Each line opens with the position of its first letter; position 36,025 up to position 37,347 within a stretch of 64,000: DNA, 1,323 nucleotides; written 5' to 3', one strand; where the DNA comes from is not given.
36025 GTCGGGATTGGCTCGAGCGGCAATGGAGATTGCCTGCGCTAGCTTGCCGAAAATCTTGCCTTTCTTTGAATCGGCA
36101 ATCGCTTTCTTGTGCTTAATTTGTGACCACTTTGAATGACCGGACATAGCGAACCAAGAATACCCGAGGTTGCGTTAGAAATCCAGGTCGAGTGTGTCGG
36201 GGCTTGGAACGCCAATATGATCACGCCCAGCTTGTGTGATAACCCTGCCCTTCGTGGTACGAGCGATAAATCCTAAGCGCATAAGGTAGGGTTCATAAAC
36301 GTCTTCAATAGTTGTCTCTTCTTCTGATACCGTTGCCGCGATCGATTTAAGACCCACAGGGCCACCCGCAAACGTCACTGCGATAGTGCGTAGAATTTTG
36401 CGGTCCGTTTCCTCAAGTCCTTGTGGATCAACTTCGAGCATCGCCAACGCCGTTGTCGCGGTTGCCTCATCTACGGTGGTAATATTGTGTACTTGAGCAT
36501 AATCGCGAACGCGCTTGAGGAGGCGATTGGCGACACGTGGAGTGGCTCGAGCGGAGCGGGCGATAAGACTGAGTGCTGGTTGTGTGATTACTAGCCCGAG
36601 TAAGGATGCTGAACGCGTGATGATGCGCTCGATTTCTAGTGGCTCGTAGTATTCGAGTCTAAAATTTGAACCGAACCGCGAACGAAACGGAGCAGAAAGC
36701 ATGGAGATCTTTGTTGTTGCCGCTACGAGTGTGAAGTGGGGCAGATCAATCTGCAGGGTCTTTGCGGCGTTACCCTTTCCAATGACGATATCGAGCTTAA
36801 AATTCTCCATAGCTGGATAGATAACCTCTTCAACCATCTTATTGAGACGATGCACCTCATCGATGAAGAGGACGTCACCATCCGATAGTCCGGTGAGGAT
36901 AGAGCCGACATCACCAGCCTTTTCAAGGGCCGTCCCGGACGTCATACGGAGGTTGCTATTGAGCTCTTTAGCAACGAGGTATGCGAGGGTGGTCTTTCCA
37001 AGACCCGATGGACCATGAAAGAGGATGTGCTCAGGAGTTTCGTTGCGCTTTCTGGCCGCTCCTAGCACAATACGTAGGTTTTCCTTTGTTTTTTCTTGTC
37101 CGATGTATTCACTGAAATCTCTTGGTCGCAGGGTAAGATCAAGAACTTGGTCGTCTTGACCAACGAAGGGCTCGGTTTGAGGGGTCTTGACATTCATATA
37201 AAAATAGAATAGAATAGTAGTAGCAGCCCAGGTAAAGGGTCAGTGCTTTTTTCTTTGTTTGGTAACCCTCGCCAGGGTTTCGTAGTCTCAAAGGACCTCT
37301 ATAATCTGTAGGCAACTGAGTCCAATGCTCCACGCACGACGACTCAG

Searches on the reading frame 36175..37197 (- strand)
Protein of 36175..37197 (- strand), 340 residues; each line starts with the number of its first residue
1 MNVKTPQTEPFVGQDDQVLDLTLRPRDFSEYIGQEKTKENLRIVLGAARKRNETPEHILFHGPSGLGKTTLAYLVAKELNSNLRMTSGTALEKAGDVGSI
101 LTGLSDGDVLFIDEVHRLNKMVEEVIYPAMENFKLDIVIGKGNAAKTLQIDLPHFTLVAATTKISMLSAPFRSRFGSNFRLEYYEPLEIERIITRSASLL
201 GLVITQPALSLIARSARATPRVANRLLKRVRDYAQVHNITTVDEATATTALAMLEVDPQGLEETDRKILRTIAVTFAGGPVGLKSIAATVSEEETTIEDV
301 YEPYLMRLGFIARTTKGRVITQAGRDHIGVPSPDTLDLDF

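Call 13: find_related_loci(query=window:36175-37197:-, collection=genome_contigs, flank=4000)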
Query window:36175-37197:- (340 aa) in genome_contigs; peptide patterns used: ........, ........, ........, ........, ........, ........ (x = any residue, [..] = any of these).
365 stretches matched a pattern; 216 encode a relative of the query (tblastn E <= 1e-3); the best 80 are kept; 80 distinct loci.
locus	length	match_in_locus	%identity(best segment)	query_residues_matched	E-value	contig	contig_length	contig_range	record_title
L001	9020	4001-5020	99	1-340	0e+0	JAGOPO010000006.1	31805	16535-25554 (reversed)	MAG: Candidatus Paceibacterota bacterium isolate Gw_Eff_bin_126 Gw_Eff_2633_length_31805_cov_6.913947, whole genome shot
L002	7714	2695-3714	86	1-340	0e+0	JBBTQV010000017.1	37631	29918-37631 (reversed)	MAG: Patescibacteria group bacterium isolate H41-bin111_1 H41_bin111_1_000000000017, whole genome shotgun sequence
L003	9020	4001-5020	85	1-340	0e+0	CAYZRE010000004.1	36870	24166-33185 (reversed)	MAG TPA_asm: uncultured Candidatus Saccharibacteria bacterium isolate SRP136066_co1_227 genome assembly, contig: NODE_85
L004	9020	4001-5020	84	1-340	0e+0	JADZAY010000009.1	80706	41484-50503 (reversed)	MAG: Candidatus Yanofskybacteria bacterium isolate SJ643 c_000000520732, whole genome shotgun sequence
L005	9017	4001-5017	71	1-340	2e-161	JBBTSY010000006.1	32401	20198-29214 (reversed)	MAG: Patescibacteria group bacterium isolate H41-bin026_1 H41_bin026_1_000000000006, whole genome shotgun sequence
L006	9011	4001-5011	71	4-340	4e-161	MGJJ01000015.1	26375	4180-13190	MAG: Candidatus Yanofskybacteria bacterium RIFCSPHIGHO2_01_FULL_44_22 rifcsphigho2_01_scaffold_3323, whole genome shotgu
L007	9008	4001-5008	71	1-338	8e-161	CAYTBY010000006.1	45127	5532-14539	MAG TPA_asm: uncultured Candidatus Saccharibacteria bacterium isolate SRP178908_co1_2 genome assembly, contig: NODE_422_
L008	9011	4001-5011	71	1-336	3e-160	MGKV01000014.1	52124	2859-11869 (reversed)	MAG: Candidatus Yanofskybacteria bacterium RIFCSPLOWO2_02_FULL_45_18 rifcsplowo2_02_scaffold_378, whole genome shotgun s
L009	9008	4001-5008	72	4-338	6e-160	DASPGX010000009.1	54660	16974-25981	MAG TPA_asm: Candidatus Paceibacterota bacterium isolate SMAG_U16462 k141_613771, whole genome shotgun sequence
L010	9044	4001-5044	70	1-340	2e-159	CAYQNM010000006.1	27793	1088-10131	MAG TPA_asm: uncultured Candidatus Saccharibacteria bacterium isolate SRP193066_co2_106 genome assembly, contig: NODE_89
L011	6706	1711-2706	73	1-332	2e-159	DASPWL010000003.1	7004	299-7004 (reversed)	MAG TPA_asm: Candidatus Paceibacterota bacterium isolate SMAG_U11540 k141_1456530, whole genome shotgun sequence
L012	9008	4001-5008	70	1-336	1e-158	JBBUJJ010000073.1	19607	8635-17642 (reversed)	MAG: Patescibacteria group bacterium isolate H41-bin108_1 H41_bin108_1_000000000073, whole genome shotgun sequence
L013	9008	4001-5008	70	1-336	7e-158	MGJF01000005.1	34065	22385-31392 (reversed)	MAG: Candidatus Yanofskybacteria bacterium RIFCSPHIGHO2_01_FULL_43_32 rifcsphigho2_01_scaffold_2066, whole genome shotgu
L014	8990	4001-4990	72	1-330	2e-157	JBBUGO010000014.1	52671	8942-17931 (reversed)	MAG: Patescibacteria group bacterium isolate H43-bin064_1 H43_bin064_1_000000000014, whole genome shotgun sequence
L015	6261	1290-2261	71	15-338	9e-158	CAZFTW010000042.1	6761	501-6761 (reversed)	MAG TPA_asm: uncultured Candidatus Saccharibacteria bacterium isolate binchicken_co227_337 genome assembly, contig: NODE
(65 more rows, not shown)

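Call 28: search_protein_families(library=pfam, proteins=[window:36175-37197:-])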
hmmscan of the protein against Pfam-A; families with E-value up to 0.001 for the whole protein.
window:36175-37197:- (340 aa): 12 families
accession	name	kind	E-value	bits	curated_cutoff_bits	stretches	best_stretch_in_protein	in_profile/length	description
PF05496.18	RuvB_N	-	2.5e-68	229.3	27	1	23-181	1-159/159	Holliday junction DNA helicase RuvB P-loop domain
PF05491.19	RuvB_C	-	1.5e-25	89.4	24.7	1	259-328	2-71/72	RuvB C-terminal winged helix domain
PF17864.7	AAA_lid_4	-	7.8e-25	86.9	27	1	184-257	1-74/74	RuvB AAA lid domain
PF00004.35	AAA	-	1.2e-17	65.1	21.2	1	58-182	1-130/131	ATPase family associated with various cellular activities (AAA)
PF07728.20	AAA_5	-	3.1e-08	34.2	22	1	57-175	1-139/139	AAA domain (dynein-related subfamily)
PF06068.19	TIP49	-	4.8e-06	26.4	23.8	1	30-87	25-82/347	TIP49 P-loop domain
PF01078.27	Mg_chelatase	-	7.6e-05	22.6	20.3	0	27-77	1-44/207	Magnesium chelatase, subunit ChlI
PF04851.21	ResIII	-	8.2e-05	23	22.5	0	49-82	17-50/164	Type III restriction enzyme, res subunit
PF13173.12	AAA_14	-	0.0001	22.8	27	1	58-139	5-95/129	AAA domain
PF13191.12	AAA_16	-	0.00013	23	32.6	0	32-82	3-51/167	AAA ATPase domain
PF13401.12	AAA_22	-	0.00023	21.9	27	0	53-80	3-30/130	AAA domain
PF00910.28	RNA_helicase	-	0.00035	21.5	21.5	1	58-134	1-79/105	RNA helicase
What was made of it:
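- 36175..37197 (-): ruvB, first gene of ruvB-yebC-ruvC. It is the divergent neighbour, context only. Call 28.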
